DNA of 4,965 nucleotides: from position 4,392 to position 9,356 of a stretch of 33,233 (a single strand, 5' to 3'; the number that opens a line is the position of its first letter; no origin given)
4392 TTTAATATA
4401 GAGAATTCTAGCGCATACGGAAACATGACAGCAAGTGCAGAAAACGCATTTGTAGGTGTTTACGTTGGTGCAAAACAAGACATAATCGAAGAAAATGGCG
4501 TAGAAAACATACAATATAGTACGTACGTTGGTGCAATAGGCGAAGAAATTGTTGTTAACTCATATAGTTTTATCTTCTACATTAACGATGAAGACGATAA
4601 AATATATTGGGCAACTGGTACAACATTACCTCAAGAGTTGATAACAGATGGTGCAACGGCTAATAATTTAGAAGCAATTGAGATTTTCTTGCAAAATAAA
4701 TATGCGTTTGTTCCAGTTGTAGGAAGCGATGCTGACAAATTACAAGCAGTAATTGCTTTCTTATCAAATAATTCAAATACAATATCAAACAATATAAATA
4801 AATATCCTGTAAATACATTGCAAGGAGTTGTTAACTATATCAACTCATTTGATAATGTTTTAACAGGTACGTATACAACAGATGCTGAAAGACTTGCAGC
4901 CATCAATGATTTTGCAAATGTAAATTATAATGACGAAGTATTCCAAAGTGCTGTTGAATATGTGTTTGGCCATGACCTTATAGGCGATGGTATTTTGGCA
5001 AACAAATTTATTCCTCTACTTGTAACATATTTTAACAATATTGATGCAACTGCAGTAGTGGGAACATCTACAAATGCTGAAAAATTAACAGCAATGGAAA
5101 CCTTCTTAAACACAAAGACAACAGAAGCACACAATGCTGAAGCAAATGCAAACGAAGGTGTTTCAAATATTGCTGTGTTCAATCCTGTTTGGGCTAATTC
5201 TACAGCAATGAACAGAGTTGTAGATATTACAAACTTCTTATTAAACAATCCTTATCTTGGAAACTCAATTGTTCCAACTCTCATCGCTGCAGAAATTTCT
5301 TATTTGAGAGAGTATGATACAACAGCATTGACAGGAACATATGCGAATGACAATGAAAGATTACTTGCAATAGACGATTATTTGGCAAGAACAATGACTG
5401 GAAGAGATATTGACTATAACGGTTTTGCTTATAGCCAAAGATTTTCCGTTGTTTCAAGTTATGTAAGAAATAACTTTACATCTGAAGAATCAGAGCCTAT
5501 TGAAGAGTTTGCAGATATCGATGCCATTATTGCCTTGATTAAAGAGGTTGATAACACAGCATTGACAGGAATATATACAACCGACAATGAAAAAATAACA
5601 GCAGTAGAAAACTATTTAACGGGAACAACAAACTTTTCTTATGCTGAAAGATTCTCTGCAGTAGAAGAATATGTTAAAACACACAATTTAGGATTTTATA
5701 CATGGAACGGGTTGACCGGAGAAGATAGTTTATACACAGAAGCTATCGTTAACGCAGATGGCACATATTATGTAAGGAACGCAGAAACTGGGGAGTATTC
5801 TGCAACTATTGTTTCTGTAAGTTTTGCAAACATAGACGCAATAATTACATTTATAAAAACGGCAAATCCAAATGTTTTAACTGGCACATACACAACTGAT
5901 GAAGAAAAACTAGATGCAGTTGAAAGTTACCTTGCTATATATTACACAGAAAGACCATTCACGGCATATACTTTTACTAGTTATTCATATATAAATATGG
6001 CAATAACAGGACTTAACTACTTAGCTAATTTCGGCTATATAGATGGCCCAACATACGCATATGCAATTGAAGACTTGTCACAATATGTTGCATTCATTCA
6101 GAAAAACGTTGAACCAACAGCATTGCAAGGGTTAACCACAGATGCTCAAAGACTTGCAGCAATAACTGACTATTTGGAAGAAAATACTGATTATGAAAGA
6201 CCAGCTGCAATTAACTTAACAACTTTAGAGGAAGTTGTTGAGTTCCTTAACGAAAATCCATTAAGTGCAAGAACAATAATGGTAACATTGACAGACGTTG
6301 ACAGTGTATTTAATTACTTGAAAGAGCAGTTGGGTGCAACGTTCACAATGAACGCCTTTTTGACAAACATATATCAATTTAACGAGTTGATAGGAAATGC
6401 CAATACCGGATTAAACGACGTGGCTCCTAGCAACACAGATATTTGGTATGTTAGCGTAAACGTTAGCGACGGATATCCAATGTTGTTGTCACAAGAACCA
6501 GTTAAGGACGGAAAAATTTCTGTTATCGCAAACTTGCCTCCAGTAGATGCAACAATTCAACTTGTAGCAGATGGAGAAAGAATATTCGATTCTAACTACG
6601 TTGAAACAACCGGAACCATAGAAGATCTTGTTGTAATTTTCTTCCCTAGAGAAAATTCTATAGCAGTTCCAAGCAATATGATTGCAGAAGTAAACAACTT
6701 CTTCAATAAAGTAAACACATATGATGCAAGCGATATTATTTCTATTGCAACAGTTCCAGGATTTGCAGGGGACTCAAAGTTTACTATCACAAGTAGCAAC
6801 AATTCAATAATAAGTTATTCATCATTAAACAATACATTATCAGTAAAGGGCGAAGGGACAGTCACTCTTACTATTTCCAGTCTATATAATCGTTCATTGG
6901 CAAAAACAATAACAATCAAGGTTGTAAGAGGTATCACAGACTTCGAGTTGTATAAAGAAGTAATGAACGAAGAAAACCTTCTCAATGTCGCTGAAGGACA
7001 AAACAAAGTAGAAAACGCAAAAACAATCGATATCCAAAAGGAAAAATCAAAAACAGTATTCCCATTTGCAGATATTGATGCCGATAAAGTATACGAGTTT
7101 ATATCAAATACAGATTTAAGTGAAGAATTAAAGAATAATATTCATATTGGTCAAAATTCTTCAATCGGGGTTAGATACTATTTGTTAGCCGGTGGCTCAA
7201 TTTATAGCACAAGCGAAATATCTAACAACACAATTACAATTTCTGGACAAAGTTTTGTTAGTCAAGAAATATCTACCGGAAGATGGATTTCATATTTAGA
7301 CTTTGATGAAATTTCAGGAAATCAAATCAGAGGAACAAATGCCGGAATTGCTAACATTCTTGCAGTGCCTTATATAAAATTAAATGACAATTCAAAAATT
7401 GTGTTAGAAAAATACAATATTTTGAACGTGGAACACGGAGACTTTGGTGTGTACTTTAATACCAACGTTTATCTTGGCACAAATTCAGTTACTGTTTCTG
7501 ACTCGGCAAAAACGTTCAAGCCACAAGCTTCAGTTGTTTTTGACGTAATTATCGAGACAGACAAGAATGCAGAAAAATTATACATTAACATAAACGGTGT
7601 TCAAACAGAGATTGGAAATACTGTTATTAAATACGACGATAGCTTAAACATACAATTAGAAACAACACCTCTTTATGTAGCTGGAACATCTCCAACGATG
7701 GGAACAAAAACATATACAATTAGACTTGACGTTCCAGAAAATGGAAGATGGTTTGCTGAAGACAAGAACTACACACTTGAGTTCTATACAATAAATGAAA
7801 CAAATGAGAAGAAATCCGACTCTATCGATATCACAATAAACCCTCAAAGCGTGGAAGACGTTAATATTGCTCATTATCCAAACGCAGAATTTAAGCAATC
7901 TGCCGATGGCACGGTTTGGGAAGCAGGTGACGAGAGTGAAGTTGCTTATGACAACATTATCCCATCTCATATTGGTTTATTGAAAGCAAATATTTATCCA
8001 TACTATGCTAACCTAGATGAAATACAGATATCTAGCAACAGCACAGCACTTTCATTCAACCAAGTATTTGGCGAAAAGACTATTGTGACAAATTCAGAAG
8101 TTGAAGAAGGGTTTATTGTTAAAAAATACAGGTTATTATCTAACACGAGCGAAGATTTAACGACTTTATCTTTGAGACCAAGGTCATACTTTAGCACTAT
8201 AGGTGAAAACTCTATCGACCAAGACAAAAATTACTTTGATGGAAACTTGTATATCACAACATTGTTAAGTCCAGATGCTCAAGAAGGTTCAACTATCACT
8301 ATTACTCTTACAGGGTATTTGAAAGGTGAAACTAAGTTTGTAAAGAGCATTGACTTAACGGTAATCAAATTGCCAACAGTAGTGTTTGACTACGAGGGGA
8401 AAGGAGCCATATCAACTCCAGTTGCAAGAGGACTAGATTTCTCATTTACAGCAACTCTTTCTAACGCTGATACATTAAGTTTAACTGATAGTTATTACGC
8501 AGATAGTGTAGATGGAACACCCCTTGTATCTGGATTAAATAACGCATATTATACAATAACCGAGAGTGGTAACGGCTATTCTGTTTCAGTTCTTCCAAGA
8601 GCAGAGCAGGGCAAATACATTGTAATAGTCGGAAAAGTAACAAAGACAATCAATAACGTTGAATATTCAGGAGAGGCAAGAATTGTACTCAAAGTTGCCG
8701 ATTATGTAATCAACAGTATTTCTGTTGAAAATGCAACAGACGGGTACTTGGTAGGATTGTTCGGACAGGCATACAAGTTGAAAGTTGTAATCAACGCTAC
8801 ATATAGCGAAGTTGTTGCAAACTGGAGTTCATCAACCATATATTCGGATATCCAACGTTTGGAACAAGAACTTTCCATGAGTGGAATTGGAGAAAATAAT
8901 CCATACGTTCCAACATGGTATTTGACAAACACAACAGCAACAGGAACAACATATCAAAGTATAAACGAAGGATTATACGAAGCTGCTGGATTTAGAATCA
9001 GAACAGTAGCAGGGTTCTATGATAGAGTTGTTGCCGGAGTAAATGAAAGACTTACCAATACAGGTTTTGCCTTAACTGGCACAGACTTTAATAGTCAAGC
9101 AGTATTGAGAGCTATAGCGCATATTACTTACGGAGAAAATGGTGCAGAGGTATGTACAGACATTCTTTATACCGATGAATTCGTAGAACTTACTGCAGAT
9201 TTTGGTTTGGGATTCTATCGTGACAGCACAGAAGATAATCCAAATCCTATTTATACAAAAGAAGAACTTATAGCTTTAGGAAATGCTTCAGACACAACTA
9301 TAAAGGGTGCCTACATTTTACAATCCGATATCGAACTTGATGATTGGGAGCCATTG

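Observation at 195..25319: Monocistronic 25.1-kb gene encoding an 8,374-aa lipid-anchored surface protein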

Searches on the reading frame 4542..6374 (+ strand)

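Call 65: search_protein_families(library=pfam, proteins=[window:4542-6374:+], max_evalue=10)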
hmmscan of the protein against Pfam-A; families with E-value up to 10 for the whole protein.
window:4542-6374:+ (611 aa): 2 families
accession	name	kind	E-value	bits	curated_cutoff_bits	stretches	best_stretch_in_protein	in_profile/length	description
PF20886.2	PWP3A-B_C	-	0.14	12.6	27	1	437-471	45-79/141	PWWP domain-containing DNA repair factor 3A/B, C-terminal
PF01841.26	Transglut_core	-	2.9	8.7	23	0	529-569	9-47/108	Transglutaminase-like superfamily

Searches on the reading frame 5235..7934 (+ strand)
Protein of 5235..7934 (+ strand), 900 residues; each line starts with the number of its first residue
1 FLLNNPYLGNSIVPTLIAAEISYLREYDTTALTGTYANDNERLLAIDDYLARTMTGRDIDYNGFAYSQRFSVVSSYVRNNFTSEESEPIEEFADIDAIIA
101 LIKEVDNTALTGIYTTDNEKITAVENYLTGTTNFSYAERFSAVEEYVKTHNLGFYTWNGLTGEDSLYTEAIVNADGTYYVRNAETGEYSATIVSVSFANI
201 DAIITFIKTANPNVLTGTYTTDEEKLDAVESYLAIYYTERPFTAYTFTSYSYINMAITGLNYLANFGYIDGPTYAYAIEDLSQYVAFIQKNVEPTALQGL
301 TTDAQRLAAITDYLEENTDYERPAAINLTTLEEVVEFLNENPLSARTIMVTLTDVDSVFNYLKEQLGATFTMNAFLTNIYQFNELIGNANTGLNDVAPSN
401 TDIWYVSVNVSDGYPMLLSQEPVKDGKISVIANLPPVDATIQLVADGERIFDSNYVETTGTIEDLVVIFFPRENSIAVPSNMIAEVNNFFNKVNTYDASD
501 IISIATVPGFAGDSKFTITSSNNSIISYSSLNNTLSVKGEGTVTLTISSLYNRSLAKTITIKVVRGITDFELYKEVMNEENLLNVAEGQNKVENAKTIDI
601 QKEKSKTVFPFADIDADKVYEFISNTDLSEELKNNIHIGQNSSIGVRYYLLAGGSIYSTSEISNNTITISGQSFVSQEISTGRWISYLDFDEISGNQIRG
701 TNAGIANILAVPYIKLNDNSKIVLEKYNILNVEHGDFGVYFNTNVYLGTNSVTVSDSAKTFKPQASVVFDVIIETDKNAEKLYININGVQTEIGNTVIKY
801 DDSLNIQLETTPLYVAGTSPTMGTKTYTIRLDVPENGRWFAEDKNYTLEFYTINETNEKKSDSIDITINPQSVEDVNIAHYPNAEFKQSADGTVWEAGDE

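Call 10: search_protein_families(library=pfam, proteins=[window:5235-7934:+], max_evalue=1)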
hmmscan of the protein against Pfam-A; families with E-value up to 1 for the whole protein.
window:5235-7934:+ (900 aa): 2 families
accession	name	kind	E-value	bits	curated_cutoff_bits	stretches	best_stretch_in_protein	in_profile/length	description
PF02368.24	Big_2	-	0.36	11.2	22.8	0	511-559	31-77/79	Bacterial Ig-like domain (group 2)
PF13620.12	CarboxypepD_reg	-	0.87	10.4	32.3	0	167-200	29-62/82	Carboxypeptidase regulatory-like domain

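Call 17: search_protein_families(library=ncbifam, proteins=[window:5235-7934:+], max_evalue=0.1)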
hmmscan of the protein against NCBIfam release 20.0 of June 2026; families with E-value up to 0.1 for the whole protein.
window:5235-7934:+ (900 aa): 0 families

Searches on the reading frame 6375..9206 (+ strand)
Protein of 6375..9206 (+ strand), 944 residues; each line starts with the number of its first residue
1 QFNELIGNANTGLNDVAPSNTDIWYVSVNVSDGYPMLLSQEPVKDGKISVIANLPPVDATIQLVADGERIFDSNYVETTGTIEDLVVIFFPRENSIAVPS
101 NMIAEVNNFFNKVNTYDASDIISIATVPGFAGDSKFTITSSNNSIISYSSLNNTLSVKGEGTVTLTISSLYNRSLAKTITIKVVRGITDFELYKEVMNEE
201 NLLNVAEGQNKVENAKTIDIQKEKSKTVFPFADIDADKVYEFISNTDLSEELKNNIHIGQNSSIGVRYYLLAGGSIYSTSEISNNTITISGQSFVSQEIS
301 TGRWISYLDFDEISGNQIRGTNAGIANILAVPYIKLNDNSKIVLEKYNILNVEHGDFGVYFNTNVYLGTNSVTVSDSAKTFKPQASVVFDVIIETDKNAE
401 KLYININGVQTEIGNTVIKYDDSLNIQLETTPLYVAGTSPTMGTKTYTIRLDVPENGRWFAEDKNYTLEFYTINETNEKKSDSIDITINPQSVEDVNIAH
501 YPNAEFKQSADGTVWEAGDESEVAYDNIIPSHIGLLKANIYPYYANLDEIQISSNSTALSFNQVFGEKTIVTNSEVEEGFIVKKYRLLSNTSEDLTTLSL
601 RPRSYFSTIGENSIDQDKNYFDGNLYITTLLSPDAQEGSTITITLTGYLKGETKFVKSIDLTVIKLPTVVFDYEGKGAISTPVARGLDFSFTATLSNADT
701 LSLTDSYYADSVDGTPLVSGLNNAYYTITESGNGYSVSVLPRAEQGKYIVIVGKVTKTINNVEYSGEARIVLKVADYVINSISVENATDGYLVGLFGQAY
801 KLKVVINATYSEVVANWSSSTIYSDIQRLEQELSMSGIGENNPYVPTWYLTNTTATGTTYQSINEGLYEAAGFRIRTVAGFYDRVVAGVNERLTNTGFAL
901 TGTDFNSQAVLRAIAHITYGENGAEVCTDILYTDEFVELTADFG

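Call 65: search_protein_families(library=pfam, proteins=[window:6375-9206:+], max_evalue=10)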
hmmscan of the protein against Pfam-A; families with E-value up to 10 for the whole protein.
window:6375-9206:+ (944 aa): 1 family
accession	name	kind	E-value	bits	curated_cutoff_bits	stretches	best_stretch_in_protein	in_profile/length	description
PF02368.24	Big_2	-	0.41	11.1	22.8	1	131-179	31-77/79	Bacterial Ig-like domain (group 2)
